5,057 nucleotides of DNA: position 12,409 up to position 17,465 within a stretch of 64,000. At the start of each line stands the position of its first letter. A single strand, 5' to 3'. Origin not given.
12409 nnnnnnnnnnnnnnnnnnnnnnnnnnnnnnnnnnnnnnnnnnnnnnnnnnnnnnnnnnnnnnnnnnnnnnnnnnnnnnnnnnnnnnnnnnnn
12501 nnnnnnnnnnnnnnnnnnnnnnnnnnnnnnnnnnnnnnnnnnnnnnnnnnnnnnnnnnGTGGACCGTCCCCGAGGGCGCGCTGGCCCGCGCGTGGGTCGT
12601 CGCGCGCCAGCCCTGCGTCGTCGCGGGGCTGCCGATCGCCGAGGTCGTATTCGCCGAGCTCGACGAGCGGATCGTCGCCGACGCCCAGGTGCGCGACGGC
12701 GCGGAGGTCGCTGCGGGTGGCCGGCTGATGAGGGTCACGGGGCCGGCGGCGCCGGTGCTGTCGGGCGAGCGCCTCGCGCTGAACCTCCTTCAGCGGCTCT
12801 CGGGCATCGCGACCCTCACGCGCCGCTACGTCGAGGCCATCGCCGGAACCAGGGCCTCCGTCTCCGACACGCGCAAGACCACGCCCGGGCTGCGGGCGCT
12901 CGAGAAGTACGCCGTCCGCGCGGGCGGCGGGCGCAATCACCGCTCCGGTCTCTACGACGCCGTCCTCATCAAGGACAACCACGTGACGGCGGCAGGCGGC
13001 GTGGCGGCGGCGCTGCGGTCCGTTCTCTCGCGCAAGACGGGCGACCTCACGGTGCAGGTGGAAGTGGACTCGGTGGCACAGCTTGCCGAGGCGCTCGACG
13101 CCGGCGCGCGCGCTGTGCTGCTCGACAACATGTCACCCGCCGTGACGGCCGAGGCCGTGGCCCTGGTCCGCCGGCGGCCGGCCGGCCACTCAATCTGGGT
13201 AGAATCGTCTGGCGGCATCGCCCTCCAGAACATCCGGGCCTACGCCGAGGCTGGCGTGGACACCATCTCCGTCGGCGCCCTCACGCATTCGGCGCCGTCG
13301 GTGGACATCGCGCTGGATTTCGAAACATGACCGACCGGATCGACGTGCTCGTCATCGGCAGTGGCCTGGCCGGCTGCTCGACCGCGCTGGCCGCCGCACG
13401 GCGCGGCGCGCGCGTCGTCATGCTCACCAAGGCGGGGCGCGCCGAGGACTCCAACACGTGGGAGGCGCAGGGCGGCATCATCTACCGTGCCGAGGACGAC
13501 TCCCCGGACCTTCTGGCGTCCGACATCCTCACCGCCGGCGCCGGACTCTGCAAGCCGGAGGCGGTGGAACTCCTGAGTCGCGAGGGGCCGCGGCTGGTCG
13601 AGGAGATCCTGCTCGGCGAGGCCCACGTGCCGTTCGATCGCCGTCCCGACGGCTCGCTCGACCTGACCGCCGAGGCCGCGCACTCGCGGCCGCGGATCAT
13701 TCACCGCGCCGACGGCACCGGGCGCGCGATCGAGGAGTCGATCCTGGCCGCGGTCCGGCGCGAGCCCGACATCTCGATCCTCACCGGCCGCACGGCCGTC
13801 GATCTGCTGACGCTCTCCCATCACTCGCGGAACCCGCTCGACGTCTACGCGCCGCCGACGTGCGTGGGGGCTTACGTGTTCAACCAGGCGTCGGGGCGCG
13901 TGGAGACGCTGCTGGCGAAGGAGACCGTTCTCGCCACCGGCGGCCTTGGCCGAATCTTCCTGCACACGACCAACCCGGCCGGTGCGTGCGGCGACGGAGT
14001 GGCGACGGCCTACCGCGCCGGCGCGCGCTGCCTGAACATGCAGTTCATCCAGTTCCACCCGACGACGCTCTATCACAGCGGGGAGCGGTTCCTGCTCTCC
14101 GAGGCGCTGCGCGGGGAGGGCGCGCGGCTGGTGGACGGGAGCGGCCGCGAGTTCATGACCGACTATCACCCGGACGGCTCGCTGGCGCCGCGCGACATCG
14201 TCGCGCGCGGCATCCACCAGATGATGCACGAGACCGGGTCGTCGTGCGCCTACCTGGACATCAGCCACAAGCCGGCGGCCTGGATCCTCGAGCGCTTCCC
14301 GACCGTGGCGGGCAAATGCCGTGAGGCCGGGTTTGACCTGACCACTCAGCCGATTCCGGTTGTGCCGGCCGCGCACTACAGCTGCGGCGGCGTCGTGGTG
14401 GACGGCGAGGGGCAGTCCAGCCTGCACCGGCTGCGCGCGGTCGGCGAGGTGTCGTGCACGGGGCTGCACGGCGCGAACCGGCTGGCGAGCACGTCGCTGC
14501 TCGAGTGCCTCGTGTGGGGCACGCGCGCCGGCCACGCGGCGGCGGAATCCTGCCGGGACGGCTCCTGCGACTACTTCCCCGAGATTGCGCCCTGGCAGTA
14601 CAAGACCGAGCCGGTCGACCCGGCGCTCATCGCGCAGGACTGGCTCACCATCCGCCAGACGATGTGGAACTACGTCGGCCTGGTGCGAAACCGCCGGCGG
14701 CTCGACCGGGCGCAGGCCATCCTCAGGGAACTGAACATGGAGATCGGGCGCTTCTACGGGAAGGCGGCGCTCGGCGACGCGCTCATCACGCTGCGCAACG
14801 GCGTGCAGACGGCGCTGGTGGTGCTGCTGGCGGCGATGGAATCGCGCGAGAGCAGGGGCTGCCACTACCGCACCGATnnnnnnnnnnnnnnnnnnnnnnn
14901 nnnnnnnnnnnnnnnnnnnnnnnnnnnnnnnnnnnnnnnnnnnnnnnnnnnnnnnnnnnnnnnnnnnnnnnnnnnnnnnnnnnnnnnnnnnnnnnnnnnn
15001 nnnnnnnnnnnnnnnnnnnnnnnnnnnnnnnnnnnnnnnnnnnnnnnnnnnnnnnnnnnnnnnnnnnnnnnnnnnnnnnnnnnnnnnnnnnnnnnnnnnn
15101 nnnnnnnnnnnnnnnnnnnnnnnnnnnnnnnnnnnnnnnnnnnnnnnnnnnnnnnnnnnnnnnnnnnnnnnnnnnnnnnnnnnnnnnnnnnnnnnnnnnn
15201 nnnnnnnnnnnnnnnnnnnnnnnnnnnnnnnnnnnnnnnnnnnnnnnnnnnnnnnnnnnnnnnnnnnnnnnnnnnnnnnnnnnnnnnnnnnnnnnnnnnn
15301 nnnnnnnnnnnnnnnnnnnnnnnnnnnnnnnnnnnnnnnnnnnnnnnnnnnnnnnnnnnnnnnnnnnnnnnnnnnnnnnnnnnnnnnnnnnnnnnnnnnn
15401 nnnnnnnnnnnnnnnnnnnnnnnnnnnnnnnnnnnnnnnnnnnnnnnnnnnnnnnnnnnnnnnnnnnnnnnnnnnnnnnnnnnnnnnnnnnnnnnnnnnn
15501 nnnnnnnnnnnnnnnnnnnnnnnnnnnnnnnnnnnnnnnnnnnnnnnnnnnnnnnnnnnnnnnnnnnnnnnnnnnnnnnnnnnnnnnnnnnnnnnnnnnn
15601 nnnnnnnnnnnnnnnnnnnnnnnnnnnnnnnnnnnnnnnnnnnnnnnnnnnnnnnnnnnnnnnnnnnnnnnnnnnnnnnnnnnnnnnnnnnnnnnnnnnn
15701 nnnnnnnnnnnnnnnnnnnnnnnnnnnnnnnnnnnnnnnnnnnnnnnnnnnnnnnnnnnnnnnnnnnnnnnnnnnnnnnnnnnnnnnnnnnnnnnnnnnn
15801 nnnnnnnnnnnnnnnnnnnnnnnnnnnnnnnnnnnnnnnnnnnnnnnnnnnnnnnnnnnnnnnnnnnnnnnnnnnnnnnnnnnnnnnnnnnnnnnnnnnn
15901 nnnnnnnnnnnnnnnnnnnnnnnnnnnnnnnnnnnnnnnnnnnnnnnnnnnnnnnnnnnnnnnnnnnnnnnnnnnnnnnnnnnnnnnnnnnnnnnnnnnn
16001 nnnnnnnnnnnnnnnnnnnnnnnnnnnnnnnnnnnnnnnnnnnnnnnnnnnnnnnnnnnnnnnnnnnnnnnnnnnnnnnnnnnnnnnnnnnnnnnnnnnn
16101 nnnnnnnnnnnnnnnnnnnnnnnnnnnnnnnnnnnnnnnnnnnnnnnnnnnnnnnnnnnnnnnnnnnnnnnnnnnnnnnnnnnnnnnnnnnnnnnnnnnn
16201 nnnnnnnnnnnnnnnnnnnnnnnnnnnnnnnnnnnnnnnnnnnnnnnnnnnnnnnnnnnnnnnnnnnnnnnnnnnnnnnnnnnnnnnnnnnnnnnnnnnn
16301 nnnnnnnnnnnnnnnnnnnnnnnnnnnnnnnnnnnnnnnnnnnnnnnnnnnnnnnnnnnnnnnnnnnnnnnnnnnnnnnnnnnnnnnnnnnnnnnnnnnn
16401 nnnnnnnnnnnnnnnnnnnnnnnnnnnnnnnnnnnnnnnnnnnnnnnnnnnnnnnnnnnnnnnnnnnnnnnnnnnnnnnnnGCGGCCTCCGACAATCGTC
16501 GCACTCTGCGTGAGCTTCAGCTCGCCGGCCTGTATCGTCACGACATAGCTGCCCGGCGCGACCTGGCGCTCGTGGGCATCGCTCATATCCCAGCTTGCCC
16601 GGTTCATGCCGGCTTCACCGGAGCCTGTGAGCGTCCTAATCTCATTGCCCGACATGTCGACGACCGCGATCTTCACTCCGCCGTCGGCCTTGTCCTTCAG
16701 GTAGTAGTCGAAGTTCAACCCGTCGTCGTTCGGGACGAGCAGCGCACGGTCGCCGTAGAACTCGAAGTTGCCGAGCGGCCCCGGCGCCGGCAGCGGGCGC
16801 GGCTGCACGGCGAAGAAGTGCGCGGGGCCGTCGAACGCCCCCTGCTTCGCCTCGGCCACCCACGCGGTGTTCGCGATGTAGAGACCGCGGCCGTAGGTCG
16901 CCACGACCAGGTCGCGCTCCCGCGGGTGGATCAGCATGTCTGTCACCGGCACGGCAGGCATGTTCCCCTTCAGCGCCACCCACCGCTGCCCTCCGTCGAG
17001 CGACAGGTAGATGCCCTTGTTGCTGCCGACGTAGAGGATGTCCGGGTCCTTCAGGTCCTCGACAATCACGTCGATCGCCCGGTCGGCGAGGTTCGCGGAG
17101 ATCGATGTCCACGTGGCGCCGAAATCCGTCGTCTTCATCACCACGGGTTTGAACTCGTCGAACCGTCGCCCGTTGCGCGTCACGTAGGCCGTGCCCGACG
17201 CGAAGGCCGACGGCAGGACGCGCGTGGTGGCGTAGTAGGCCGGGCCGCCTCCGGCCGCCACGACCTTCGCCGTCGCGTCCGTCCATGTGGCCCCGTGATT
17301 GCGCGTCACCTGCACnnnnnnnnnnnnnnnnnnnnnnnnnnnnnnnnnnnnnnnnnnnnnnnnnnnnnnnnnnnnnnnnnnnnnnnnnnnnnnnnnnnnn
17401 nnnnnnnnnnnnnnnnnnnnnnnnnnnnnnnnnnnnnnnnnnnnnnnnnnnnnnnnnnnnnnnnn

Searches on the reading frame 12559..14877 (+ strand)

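Call 25: search_protein_families(library=pfam, proteins=[window:12559-14877:+], max_evalue=0.00001)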
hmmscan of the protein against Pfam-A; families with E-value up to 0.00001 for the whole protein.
window:12559-14877:+ (773 aa): 5 families
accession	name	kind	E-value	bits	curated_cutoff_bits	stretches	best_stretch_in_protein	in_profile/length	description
PF00890.30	FAD_binding_2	-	7.5e-78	263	20.4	1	262-647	1-414/414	FAD binding domain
PF01266.30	DAO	-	2.1e-12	47.7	27.9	1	262-403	1-129/353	FAD dependent oxidoreductase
PF02910.25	Succ_DH_flav_C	-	1.7e-07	31.7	20.8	1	698-773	4-85/130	Fumarate reductase flavoprotein C-term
PF01134.28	GIDA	-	3.6e-06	26.7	22.1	1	262-292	1-31/391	Glucose inhibited division protein A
PF07992.20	Pyr_redox_2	-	5.5e-06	26.4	26.1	0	262-292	2-32/291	Pyridine nucleotide-disulphide oxidoreductase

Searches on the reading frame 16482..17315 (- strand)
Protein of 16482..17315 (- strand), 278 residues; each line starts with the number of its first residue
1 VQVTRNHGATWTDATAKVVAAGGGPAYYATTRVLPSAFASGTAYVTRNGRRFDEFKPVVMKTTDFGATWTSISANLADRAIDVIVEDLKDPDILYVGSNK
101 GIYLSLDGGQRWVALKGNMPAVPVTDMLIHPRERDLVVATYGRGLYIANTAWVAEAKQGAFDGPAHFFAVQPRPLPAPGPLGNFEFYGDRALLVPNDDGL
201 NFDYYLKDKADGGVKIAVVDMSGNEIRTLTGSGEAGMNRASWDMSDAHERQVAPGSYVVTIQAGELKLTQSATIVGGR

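Call 23: search_protein_families(library=pfam, proteins=[window:16482-17315:-], max_evalue=0.00001)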
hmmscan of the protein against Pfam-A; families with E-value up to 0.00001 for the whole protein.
window:16482-17315:- (278 aa): 2 families
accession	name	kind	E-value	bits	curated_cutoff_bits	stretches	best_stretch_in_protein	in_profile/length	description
PF13860.13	FlgD_ig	-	6.3e-07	29.7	27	1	200-263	12-75/79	FlgD Ig-like domain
PF15902.12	Sortilin-Vps10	-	1.9e-06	27.4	33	0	59-140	3-86/446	Sortilin, neurotensin receptor 3,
